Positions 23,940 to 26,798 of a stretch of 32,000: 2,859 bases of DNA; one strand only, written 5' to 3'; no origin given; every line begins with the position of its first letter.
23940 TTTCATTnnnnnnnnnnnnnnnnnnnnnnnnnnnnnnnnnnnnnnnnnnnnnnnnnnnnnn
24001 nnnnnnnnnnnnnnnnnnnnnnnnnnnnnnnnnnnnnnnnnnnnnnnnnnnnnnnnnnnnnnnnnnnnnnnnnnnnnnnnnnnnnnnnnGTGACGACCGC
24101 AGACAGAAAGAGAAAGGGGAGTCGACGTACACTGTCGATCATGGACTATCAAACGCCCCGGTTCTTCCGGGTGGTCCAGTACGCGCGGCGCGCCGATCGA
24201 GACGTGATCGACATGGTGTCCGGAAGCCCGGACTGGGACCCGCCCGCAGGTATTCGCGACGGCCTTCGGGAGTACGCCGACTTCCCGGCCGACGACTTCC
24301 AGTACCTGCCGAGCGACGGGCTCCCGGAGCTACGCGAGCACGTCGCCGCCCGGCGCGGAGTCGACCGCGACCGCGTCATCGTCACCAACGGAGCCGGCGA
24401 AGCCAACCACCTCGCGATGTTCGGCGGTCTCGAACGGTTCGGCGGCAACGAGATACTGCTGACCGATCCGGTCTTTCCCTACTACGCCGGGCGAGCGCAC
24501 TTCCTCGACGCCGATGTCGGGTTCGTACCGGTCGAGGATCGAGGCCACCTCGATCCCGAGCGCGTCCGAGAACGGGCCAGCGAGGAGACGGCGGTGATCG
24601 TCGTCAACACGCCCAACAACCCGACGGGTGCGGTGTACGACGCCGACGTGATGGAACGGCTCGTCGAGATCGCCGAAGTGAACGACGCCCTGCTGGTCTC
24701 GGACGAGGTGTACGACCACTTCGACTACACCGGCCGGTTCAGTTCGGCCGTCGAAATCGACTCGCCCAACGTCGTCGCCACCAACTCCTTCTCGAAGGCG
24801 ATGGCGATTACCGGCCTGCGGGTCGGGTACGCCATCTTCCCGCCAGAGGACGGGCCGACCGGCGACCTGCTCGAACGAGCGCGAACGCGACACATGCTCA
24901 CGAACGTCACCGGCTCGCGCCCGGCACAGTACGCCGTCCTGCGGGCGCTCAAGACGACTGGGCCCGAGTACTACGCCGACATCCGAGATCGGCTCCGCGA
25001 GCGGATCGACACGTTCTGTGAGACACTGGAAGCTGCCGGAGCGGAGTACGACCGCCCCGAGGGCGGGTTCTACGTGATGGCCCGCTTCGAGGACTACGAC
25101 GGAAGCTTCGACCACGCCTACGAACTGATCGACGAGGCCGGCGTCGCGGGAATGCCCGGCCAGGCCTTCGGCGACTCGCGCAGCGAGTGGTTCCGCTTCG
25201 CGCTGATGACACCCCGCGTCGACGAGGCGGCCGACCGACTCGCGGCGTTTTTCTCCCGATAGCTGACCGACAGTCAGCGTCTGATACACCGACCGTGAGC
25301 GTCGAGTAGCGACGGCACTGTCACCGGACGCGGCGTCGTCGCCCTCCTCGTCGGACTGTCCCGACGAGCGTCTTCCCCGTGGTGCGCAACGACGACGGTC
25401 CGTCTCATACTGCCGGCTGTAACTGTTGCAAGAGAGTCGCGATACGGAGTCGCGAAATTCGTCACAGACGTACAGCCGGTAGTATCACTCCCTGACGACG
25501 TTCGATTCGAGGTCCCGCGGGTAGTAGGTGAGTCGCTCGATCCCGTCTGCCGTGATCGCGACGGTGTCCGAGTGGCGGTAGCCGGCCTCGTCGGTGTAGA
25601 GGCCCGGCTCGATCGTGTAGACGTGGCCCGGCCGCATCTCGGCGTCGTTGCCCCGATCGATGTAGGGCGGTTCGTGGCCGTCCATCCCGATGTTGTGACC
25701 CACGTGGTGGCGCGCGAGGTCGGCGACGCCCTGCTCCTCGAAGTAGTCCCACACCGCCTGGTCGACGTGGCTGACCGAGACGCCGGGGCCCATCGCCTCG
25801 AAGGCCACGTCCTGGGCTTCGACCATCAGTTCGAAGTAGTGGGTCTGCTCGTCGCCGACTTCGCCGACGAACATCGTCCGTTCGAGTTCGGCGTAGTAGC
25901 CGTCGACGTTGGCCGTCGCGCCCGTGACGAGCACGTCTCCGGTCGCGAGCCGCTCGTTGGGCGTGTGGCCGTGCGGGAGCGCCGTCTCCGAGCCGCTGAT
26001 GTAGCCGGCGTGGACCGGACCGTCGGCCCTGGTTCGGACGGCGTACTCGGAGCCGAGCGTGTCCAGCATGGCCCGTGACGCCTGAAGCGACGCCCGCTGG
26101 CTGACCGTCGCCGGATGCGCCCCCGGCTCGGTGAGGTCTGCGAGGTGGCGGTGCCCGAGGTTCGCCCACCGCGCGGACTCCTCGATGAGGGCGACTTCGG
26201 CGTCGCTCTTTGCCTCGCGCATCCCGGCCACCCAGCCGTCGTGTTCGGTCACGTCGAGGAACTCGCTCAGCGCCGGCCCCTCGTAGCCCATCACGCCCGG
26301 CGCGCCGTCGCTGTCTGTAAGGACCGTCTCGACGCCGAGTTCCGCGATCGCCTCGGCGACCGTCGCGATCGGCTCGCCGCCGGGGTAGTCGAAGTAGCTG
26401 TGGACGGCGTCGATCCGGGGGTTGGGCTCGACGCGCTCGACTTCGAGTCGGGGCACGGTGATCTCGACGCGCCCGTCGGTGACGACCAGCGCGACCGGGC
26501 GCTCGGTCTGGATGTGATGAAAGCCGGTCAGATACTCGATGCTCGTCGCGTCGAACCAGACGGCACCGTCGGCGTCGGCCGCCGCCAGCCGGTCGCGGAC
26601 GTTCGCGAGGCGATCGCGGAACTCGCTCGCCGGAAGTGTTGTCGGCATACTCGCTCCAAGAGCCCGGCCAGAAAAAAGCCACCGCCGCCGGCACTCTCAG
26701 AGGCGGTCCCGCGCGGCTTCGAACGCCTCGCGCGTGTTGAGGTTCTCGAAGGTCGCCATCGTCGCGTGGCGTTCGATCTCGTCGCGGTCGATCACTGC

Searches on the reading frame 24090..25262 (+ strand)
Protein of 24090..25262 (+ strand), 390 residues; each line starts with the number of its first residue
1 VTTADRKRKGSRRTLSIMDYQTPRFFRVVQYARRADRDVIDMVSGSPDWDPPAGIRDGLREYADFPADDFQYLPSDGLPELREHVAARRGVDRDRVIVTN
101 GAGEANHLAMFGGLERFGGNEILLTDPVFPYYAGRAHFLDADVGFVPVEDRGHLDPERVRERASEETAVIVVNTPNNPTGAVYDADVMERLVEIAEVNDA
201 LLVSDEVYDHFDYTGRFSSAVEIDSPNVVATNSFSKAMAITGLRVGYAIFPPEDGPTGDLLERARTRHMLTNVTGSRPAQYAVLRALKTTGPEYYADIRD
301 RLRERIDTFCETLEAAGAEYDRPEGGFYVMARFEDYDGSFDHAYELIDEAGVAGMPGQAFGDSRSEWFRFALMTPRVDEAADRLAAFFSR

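Call 7: search_protein_families(library=pfam, proteins=[window:24090-25262:+], max_evalue=0.01)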
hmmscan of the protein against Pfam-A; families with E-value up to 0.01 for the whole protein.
window:24090-25262:+ (390 aa): 3 families
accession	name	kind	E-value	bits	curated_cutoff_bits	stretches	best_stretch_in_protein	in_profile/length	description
PF00155.27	Aminotran_1_2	-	1.7e-50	172.6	19.7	1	38-383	2-360/361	Aminotransferase class I and II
PF00266.25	Aminotran_5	-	4e-07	29.8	21.5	1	79-206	46-176/371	Aminotransferase class-V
PF01212.27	Beta_elim_lyase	-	0.001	18.9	27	1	68-205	24-168/288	Beta-eliminating lyase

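Call 8: search_protein_families(library=ncbifam, proteins=[window:24090-25262:+], max_evalue=0.01)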
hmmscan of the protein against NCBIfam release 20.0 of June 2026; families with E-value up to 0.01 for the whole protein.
window:24090-25262:+ (390 aa): 83 families (the best 25 are shown)
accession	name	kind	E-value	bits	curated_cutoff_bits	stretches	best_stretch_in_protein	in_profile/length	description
NF041364.1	GntC_guanitoxin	equivalog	2.2e-59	201.1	415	1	44-384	5-353/356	guanitoxin biosynthesis PLP-dependent (S)-gamma-hydroxy-L-arginine cyclodehydratase GntC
NF041091.1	asp_aminotase_Arch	equivalog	3.4e-54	184.1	550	1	24-388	14-375/376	aspartate aminotransferase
NF006230.0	PRK08363.1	equivalog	7.1e-48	163.3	534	1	48-389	44-393/398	alanine aminotransferase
NF006514.0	PRK08960.1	equivalog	6.8e-46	156.8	554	1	10-388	5-385/388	pyridoxal phosphate-dependent aminotransferase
NF005855.0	PRK07777.1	equivalog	8.7e-45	153.7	553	1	27-387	20-387/391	pyridoxal phosphate-dependent aminotransferase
NF004770.0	PRK06108.1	subfamily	1.2e-44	152.7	422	1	25-389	25-393/396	pyridoxal phosphate-dependent aminotransferase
NF006229.0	PRK08361.1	equivalog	2.5e-43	148.6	624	1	36-383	32-383/391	aspartate aminotransferase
NF005601.0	PRK07337.1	equivalog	5.4e-42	144.3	496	1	9-389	7-393/394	pyridoxal phosphate-dependent aminotransferase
NF006756.0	PRK09276.1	subfamily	1.1e-39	136.5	507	1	17-386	11-384/387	LL-diaminopimelate aminotransferase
NF005305.0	PRK06836.1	equivalog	2.8e-39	135.5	376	1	37-372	34-373/396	pyridoxal phosphate-dependent aminotransferase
TIGR03540.1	DapC_direct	equivalog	4.4e-39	134.5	593.25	1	26-385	18-381/383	LL-diaminopimelate aminotransferase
NF006569.0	PRK09082.1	subfamily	1.5e-37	129.7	420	1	35-383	28-382/386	methionine aminotransferase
NF005817.0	PRK07683.1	equivalog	3.6e-37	128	575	1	35-389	26-382/387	aminotransferase A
NF005732.0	PRK07550.1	equivalog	4.2e-37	128.1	366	1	29-386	24-386/389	aminotransferase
NF005744.0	PRK07568.1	subfamily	1.5e-36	126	389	1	27-333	20-326/398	pyridoxal phosphate-dependent aminotransferase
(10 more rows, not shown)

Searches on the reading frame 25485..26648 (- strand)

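Call 7: search_protein_families(library=pfam, proteins=[window:25485-26648:-], max_evalue=0.01)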
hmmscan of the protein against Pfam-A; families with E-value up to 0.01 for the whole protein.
window:25485-26648:- (387 aa): 2 families
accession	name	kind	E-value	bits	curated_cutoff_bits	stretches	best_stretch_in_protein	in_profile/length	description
PF00557.29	Peptidase_M24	-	1.3e-39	136.5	23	1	154-367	2-208/208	Metallopeptidase family M24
PF01321.24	Creatinase_N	-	3.4e-11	44.2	22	1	13-114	1-96/128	Creatinase/Prolidase N-terminal domain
